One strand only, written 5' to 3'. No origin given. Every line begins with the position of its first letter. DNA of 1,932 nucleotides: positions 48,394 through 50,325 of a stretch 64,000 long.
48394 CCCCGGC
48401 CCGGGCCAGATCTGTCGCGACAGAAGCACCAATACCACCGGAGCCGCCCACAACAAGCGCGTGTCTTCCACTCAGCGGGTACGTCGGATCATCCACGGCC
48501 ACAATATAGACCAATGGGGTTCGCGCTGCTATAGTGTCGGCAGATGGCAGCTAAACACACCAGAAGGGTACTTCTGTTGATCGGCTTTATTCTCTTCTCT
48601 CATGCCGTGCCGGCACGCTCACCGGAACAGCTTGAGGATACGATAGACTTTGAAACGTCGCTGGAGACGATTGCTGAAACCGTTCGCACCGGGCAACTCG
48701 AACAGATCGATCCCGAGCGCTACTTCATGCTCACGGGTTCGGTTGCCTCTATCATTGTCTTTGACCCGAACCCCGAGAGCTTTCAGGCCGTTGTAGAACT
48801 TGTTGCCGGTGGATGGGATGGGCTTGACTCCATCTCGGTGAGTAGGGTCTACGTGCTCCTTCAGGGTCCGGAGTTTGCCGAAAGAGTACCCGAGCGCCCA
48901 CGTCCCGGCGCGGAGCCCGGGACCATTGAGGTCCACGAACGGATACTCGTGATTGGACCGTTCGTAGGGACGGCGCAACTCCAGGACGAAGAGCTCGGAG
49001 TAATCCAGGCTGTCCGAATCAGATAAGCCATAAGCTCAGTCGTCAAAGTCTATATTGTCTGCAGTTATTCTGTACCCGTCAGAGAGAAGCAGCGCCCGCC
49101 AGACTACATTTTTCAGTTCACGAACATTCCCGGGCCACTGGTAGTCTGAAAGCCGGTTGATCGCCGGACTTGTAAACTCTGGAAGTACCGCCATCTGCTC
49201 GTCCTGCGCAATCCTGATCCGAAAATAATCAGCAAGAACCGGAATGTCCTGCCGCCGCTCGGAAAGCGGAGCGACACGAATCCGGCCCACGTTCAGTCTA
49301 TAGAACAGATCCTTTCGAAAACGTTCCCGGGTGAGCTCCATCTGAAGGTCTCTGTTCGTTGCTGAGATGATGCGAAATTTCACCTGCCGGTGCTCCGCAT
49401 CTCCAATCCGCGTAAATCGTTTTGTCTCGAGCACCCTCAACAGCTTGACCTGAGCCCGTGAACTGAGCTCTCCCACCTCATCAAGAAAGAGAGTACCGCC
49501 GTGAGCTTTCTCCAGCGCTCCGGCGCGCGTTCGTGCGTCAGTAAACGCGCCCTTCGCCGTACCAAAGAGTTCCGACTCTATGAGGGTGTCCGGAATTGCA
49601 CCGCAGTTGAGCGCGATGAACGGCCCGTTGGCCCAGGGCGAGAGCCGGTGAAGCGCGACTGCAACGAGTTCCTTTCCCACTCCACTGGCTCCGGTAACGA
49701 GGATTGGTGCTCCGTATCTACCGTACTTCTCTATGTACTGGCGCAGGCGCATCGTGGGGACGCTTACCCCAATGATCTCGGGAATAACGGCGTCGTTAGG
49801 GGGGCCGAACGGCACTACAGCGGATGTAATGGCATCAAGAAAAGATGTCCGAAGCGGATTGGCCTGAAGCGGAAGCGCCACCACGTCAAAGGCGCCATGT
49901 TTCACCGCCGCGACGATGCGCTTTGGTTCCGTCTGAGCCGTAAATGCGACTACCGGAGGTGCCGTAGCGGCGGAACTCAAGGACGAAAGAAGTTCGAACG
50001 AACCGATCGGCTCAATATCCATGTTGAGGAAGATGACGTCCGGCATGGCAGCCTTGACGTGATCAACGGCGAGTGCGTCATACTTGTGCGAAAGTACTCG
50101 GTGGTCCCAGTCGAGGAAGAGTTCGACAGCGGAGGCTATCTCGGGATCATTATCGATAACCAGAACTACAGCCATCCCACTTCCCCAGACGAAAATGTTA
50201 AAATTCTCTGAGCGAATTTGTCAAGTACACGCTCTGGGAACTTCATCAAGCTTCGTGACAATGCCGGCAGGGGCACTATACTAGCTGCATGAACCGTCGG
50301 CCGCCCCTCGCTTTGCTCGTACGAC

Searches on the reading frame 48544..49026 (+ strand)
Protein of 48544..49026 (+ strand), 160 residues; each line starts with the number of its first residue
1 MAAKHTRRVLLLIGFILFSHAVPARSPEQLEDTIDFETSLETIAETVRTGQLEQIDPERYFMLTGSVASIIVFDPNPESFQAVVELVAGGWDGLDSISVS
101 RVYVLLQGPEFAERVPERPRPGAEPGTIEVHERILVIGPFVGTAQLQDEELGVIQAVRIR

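Call 3: search_protein_families(library=pfam, proteins=[window:48544-49026:+], max_evalue=0.01)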
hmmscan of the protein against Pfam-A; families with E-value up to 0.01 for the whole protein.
window:48544-49026:+ (160 aa): 0 families

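Call 68: search_protein_families(library=pfam, proteins=[window:48544-49026:+], max_evalue=0.01)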
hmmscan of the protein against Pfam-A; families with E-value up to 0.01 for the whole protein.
window:48544-49026:+ (160 aa): 0 families

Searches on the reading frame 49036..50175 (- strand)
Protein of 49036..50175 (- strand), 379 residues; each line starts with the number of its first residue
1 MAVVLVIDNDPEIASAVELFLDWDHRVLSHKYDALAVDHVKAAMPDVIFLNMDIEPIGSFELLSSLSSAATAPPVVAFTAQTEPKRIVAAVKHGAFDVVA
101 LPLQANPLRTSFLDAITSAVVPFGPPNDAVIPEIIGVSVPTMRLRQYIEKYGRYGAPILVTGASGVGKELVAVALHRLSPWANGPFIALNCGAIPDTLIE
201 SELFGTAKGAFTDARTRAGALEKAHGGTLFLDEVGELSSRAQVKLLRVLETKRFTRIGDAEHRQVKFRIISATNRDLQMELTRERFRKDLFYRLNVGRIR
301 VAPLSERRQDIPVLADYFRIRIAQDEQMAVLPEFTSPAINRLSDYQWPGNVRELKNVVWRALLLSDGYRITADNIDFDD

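Call 3: search_protein_families(library=pfam, proteins=[window:49036-50175:-], max_evalue=0.01)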
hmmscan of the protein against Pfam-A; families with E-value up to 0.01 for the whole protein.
window:49036-50175:- (379 aa): 8 families
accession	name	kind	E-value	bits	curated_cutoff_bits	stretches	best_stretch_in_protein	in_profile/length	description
PF00158.32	Sigma54_activat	-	4.8e-61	205.7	20.2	1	135-299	2-167/168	Sigma-54 interaction domain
PF25601.1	AAA_lid_14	-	4.4e-19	68.5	27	1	306-375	2-70/87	AAA+ ATPase lid domain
PF14532.12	Sigma54_activ_2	-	1.6e-16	61.3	25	1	135-304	1-138/138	Sigma-54 interaction domain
PF00072.30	Response_reg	-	7.7e-12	45.8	30.2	1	4-109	1-107/111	Response regulator receiver domain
PF07728.20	AAA_5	-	8.8e-07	29.4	22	1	158-275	2-123/139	AAA domain (dynein-related subfamily)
PF01078.27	Mg_chelatase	-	1.8e-05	24.7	20.3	1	215-274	96-157/207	Magnesium chelatase, subunit ChlI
PF00004.35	AAA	-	3.5e-05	24.7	21.2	1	158-291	1-128/131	ATPase family associated with various cellular activities (AAA)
PF07724.20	AAA_2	-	0.0041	17.6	27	1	158-278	6-128/166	AAA domain (Cdc48 subfamily)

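Call 4: search_protein_families(library=ncbifam, proteins=[window:49036-50175:-], max_evalue=0.01)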
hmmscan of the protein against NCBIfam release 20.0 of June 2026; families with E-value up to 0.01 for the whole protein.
window:49036-50175:- (379 aa): 50 families (the best 25 are shown)
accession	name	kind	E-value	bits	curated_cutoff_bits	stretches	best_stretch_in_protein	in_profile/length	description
TIGR01818.1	ntrC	equivalog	6.5e-84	282.3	558.6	1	4-376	1-378/463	nitrogen regulation protein NR(I)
NF008469.0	PRK11361.1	equivalog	1.5e-83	281.1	714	1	3-374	6-385/461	acetoacetate metabolism transcriptional regulator AtoC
TIGR01817.1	nifA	equivalog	3.4e-81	273.6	528.85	1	132-378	196-441/534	nif-specific transcriptional activator NifA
TIGR02915.1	PEP_resp_reg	equivalog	4.5e-79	266.4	502.6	1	4-378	1-385/445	PEP-CTERM-box response regulator transcription factor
NF038308.1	RNA_repair_RtcR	equivalog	1e-78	265.5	650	1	143-375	191-432/530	RNA repair transcriptional activator RtcR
NF003451.0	PRK05022.1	equivalog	2.7e-77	260.6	476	1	132-366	190-424/512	nitric oxide reductase transcriptional regulator NorR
NF051870.1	NAssimRespRegNtrX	equivalog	2.1e-75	254.4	600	1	3-369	3-372/452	nitrogen assimilation response regulator NtrX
NF050807.1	TransRegFlbDCaul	equivalog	4.5e-75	253.2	750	1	2-377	2-363/454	sigma-54-dependent transcriptional regulator FlbD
NF041946.1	LuxO_transreg_Vib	equivalog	7.5e-74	249.2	800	1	24-373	22-374/463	quorum-sensing sigma-54 dependent transcriptional regulator LuxO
NF041552.1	TF_PrdR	equivalog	2.4e-73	247.4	795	1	132-375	267-510/577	sigma-54 dependent transcriptional regulator PrdR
NF011695.0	PRK15115.1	equivalog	9.8e-72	242.1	763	1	2-365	7-368/445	two-component system response regulator GlrR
TIGR02974.1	phageshock_pspF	equivalog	1.5e-69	234.8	443.55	1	146-375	13-243/336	phage shock protein operon transcriptional activator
NF007689.0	PRK10365.1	equivalog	1.3e-68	231.8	760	1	4-371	8-378/441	sigma-54-dependent response regulator transcription factor ZraR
TIGR02329.1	propionate_PrpR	equivalog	2.3e-68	231.2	499.2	1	130-362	210-447/526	propionate catabolism operon regulatory protein PrpR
NF008176.1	PRK10923.1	equivalog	1.8e-67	228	620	1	4-359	6-365/469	nitrogen regulation protein NR(I)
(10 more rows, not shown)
